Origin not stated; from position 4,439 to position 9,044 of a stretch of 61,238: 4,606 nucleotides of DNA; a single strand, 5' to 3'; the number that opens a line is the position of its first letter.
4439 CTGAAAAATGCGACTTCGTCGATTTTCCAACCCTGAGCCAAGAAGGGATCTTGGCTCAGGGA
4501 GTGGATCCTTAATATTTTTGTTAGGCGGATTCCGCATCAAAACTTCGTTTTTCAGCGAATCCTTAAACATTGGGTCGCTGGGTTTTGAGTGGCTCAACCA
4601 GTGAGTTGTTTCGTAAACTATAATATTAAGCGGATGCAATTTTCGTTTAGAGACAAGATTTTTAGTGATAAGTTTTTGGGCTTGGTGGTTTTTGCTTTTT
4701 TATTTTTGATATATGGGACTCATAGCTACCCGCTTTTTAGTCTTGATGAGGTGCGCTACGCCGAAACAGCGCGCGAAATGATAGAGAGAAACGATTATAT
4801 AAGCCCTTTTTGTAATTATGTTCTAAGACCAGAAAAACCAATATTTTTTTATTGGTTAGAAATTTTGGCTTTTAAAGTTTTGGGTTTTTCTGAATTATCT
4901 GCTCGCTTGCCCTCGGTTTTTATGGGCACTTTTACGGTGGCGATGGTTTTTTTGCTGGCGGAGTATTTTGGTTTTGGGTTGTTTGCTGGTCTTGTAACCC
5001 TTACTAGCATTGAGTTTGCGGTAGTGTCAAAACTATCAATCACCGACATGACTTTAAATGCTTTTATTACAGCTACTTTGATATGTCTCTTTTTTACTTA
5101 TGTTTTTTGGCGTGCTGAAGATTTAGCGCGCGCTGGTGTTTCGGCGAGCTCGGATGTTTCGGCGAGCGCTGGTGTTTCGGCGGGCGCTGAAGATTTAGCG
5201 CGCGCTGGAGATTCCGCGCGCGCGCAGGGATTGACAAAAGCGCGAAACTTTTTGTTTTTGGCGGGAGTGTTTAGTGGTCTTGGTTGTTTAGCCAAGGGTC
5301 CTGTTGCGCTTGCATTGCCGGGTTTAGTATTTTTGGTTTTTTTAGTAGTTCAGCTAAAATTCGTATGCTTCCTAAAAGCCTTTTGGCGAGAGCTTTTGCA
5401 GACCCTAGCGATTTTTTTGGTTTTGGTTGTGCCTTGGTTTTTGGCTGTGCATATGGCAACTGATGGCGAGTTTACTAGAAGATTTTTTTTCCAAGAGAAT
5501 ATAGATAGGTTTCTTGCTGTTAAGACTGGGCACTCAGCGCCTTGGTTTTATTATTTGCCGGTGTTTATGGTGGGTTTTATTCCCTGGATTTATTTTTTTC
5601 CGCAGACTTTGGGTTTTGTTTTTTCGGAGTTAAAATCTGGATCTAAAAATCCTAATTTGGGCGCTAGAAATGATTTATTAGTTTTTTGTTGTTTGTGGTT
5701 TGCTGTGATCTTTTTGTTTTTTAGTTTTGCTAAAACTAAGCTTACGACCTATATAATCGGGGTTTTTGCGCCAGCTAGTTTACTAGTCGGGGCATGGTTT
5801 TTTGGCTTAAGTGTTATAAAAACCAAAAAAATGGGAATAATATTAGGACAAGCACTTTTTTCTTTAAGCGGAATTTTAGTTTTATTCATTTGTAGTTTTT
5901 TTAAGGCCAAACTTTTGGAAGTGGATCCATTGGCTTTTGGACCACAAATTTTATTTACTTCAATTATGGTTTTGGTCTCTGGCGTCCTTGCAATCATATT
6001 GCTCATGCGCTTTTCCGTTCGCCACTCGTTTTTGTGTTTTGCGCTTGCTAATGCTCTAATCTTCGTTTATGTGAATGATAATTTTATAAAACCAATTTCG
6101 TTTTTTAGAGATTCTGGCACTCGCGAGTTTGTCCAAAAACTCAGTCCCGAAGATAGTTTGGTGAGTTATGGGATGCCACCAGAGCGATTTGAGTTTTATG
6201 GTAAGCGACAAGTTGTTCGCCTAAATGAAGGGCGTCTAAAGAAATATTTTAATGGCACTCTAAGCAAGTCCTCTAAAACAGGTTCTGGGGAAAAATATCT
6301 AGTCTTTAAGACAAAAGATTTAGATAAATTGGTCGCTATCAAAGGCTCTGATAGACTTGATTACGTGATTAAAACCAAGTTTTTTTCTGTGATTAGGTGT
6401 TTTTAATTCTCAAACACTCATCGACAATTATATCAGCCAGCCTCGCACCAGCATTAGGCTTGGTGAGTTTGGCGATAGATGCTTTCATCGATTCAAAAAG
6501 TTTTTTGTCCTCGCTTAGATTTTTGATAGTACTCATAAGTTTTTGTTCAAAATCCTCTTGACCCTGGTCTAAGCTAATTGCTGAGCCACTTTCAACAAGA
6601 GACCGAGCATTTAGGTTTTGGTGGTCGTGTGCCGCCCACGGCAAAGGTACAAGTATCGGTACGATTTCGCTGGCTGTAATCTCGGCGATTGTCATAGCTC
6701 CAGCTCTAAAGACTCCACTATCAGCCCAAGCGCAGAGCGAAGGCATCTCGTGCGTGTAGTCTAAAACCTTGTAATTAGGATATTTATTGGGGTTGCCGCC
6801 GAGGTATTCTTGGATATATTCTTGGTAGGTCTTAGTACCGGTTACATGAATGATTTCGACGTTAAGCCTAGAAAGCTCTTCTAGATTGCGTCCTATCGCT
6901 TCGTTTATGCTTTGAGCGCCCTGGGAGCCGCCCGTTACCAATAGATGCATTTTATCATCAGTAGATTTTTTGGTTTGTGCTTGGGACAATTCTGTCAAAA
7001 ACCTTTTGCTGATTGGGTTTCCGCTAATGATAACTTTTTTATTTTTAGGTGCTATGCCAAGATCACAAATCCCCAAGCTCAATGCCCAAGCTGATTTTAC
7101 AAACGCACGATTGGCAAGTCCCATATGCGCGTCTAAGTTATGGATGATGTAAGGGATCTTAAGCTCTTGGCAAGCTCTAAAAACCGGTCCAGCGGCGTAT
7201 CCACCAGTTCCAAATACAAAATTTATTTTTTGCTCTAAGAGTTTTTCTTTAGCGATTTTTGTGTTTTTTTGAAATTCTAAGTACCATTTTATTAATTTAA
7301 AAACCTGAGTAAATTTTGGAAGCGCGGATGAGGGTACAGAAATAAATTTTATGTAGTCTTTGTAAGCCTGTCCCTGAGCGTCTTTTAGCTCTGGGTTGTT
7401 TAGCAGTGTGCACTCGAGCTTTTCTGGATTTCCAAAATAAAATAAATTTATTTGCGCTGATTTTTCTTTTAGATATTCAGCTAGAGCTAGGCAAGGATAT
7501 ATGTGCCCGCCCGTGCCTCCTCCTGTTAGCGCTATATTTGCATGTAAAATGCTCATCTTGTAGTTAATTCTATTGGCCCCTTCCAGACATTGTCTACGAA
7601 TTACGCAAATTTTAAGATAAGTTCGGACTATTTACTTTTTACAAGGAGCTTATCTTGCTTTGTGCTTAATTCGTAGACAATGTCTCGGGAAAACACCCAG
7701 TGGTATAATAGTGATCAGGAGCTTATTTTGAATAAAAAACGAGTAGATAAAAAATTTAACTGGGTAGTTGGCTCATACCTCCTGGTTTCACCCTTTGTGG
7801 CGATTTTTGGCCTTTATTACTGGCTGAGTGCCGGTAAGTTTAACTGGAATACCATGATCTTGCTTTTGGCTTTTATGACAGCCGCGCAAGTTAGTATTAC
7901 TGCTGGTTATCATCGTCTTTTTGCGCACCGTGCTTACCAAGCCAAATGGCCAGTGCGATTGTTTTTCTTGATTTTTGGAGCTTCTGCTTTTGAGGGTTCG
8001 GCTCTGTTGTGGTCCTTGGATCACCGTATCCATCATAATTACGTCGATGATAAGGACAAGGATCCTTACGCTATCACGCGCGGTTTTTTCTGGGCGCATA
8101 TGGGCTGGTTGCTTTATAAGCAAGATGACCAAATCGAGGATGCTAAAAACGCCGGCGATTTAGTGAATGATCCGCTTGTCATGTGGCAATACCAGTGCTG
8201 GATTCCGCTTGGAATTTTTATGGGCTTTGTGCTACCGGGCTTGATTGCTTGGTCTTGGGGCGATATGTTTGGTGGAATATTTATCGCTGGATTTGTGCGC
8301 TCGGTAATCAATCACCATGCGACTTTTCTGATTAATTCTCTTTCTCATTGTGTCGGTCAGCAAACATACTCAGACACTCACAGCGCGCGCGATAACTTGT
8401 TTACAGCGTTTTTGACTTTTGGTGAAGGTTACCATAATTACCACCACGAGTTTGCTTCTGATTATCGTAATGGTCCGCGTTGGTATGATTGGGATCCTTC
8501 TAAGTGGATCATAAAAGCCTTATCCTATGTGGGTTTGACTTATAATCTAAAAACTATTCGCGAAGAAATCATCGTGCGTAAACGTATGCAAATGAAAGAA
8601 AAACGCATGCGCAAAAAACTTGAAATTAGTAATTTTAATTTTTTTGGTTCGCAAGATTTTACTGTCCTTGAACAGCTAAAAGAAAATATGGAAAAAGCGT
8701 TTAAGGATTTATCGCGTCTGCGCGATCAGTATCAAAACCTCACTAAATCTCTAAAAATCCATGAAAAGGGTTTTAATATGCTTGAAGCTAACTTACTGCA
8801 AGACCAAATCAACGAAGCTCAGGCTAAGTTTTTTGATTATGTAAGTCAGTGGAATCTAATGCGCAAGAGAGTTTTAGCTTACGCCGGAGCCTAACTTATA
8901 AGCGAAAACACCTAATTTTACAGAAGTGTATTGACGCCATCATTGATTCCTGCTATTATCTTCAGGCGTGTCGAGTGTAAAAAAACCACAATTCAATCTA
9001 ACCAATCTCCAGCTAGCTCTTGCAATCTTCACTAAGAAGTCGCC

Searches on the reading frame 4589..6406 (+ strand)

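Call 47: search_protein_families(library=pfam, proteins=[window:4589-6406:+], max_evalue=0.00001)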
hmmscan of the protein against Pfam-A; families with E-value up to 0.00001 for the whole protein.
window:4589-6406:+ (605 aa): 1 family
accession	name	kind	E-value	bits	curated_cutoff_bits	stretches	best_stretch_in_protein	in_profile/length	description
PF13231.12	PMT_2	-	8.5e-07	29.8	26.1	1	83-182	2-104/160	Dolichyl-phosphate-mannose-protein mannosyltransferase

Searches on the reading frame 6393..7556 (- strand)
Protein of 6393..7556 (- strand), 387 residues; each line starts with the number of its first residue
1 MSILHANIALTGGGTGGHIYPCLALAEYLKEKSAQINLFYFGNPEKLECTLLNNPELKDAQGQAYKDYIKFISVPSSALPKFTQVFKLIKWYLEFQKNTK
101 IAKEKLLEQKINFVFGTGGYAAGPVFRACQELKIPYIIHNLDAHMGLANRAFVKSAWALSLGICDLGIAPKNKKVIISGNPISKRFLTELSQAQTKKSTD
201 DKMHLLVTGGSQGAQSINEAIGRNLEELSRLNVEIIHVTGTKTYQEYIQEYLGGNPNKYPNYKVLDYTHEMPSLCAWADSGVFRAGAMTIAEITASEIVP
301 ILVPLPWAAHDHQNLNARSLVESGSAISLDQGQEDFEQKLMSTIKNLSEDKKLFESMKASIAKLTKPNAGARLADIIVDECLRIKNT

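Call 47: search_protein_families(library=pfam, proteins=[window:6393-7556:-], max_evalue=0.00001)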
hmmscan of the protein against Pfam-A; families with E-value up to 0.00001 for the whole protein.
window:6393-7556:- (387 aa): 2 families
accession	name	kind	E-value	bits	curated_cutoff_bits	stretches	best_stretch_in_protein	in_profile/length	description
PF04101.22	Glyco_tran_28_C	-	5.8e-32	111.5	22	1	205-363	2-156/166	Glycosyltransferase family 28 C-terminal domain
PF03033.26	Glyco_transf_28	-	1.2e-21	77.7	26.2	1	8-156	1-134/139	Glycosyltransferase family 28 N-terminal domain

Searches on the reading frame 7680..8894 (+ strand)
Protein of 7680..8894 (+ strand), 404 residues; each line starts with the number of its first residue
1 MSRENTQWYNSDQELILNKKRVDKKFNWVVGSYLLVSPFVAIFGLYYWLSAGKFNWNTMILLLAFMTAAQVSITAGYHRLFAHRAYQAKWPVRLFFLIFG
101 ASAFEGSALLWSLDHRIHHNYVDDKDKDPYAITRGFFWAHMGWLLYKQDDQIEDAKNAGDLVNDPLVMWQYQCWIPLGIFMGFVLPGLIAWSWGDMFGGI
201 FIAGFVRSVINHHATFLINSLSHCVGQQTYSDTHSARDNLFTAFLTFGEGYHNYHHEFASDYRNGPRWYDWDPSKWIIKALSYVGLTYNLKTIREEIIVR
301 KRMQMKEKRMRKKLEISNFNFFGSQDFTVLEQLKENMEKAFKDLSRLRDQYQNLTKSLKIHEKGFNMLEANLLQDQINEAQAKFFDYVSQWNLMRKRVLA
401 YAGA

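Call 47: search_protein_families(library=pfam, proteins=[window:7680-8894:+], max_evalue=0.00001)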
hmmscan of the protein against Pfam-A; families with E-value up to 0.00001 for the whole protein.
window:7680-8894:+ (404 aa): 1 family
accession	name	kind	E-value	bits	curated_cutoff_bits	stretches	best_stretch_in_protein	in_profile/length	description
PF00487.30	FA_desaturase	-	1.7e-15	57.9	29.7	1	56-259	3-224/253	Fatty acid desaturase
